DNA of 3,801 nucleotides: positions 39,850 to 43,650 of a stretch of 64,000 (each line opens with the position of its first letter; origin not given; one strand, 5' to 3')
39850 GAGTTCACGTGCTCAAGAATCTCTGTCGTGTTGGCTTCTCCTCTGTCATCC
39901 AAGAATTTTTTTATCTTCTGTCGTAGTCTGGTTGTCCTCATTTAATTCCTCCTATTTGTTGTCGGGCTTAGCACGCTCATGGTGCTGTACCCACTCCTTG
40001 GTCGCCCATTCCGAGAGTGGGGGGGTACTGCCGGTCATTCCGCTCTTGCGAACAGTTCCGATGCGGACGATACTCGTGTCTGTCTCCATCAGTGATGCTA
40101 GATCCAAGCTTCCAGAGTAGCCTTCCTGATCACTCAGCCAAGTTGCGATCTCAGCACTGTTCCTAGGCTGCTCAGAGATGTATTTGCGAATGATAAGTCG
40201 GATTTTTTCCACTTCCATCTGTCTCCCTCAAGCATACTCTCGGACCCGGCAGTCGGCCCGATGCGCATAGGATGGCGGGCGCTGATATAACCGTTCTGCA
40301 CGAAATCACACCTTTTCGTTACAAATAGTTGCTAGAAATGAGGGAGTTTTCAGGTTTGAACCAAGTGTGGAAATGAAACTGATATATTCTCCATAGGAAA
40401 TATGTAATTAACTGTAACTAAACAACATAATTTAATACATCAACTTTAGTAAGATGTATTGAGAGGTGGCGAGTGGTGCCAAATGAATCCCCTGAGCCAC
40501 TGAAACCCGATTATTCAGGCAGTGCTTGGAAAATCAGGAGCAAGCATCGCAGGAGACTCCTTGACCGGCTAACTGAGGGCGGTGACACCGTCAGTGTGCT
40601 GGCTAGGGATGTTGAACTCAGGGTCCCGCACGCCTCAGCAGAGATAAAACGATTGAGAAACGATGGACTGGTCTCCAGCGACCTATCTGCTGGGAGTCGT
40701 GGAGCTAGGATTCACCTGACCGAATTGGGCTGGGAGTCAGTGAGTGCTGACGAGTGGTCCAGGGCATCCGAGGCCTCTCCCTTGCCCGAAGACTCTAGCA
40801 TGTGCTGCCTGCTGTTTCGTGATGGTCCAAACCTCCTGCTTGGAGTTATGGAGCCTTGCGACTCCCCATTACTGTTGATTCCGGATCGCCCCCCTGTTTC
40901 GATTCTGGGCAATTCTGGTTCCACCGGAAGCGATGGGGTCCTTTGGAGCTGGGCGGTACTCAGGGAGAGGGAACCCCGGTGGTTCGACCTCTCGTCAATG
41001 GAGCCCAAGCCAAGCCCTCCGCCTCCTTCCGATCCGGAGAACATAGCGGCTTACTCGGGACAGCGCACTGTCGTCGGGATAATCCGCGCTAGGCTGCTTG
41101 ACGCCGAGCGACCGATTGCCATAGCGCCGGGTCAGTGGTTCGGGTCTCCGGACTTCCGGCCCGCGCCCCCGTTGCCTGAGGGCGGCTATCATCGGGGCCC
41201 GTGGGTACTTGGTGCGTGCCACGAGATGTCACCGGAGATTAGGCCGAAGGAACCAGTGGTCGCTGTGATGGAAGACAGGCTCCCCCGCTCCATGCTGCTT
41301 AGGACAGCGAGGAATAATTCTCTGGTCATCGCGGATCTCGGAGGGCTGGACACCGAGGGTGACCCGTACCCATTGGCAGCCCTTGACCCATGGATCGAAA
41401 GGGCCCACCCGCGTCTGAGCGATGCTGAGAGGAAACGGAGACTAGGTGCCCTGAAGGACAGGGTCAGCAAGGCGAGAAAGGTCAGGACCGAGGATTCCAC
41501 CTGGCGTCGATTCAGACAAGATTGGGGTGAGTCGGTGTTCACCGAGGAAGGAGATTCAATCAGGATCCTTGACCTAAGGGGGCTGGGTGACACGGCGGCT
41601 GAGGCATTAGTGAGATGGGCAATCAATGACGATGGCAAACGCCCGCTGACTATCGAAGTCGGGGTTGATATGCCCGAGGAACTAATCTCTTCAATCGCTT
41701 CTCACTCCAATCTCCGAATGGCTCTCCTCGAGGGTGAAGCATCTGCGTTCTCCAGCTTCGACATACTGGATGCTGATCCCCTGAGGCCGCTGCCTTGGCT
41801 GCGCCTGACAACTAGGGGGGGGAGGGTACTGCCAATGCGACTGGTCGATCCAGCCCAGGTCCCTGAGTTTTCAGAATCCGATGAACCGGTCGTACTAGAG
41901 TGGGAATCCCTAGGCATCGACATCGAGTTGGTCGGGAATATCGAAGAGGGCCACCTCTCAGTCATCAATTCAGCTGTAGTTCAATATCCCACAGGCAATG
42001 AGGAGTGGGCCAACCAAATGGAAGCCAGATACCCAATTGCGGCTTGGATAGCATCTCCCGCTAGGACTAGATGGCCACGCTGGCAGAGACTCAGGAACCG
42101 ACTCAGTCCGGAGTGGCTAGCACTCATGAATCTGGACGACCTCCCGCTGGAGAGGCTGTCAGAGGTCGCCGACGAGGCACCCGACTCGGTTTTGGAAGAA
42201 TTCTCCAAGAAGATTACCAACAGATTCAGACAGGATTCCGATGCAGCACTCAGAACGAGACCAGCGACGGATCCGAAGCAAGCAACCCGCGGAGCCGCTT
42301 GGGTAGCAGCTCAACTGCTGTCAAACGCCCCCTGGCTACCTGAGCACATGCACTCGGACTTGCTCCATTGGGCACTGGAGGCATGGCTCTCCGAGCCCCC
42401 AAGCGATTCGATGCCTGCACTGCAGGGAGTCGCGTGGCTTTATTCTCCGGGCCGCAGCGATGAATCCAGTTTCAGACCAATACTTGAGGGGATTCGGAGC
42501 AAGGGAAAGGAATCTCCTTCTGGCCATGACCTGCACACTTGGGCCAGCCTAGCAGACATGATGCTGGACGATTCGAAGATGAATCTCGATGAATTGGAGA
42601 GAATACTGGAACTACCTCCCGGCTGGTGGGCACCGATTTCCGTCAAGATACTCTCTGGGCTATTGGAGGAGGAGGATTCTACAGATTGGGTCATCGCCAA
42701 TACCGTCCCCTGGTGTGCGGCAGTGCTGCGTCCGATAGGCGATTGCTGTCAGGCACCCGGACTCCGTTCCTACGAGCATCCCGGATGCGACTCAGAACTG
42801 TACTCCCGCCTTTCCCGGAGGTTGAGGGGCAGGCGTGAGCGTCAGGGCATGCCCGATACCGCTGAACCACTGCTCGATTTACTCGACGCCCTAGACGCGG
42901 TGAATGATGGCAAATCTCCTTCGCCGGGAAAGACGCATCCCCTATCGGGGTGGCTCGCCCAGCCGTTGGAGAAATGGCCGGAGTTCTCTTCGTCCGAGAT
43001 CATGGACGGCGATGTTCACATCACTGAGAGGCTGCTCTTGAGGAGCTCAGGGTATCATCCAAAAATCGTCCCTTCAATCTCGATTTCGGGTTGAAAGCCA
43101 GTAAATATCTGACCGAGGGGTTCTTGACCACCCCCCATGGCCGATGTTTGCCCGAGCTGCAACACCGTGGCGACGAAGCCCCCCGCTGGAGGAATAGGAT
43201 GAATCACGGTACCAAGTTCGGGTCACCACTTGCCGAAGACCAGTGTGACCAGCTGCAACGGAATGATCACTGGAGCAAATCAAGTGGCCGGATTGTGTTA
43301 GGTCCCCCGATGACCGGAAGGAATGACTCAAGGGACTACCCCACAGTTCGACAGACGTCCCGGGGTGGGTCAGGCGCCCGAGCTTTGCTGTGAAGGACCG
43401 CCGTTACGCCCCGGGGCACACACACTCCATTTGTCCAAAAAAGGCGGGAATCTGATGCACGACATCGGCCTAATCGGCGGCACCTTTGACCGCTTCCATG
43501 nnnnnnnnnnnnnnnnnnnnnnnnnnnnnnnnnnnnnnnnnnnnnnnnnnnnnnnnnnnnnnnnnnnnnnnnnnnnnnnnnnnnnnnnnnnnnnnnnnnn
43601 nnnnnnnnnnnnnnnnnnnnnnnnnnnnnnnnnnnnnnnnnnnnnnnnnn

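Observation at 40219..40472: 254-bp AT-rich spacer with repeated GAAATG motifs upstream of the 873-aa gene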

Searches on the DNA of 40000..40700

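Call 15: search_rna_families(source=window, start=40000, end=40700, threshold=evalue, max_evalue=10, show_alignments=3)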
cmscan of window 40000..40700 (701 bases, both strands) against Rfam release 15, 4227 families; matches with E-value up to 10: 3.
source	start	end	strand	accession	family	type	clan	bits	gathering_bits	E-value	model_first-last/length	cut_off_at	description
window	40525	40594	+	RF01830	StyR-44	Gene;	-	17.3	54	8.1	1-107/107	no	Salmonella enterica Typhi npcRNA 44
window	40569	40639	-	RF03767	mir-3432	Gene; miRNA;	-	16.4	80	3.3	1-78/78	no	mir-3432 microRNA precursor family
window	40088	40130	+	RF01157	sn1185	Gene; snRNA; snoRNA; CD-box;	-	15.8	60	3.5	1-66/66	no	Small nucleolar RNA sn1185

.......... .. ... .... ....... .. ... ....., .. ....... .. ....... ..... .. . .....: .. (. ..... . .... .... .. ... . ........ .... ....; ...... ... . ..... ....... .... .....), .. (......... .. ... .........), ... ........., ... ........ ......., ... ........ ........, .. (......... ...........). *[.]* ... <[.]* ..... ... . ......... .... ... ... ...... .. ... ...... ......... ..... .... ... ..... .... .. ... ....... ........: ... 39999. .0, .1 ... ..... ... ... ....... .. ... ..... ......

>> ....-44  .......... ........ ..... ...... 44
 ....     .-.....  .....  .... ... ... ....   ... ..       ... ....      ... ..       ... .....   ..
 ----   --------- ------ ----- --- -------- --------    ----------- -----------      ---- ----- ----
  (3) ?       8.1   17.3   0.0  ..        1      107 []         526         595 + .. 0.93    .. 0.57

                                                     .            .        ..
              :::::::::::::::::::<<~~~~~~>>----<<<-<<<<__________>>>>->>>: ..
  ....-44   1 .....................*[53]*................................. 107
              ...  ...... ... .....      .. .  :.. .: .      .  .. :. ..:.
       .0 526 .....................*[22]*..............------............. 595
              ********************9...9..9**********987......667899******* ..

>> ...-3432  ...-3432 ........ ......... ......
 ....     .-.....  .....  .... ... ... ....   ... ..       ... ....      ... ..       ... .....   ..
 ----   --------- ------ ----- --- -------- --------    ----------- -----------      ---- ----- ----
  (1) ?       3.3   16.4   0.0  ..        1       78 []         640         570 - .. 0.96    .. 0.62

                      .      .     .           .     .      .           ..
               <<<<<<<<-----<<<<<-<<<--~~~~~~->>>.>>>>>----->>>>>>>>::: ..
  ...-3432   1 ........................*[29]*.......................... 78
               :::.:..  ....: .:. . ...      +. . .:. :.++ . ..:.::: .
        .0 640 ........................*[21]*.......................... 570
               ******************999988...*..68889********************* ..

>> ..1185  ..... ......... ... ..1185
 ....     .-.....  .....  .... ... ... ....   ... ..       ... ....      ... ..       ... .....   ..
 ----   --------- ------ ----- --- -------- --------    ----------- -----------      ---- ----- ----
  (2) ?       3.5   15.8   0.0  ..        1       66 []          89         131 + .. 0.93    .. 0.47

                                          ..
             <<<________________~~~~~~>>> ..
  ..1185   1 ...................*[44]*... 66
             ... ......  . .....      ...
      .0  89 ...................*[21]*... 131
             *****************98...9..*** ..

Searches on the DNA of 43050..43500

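Call 53: search_rna_families(source=window, start=43050, end=43500, threshold=evalue, max_evalue=1, show_alignments=1)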
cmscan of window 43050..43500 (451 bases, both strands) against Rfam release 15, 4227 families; matches with E-value up to 1: 0.
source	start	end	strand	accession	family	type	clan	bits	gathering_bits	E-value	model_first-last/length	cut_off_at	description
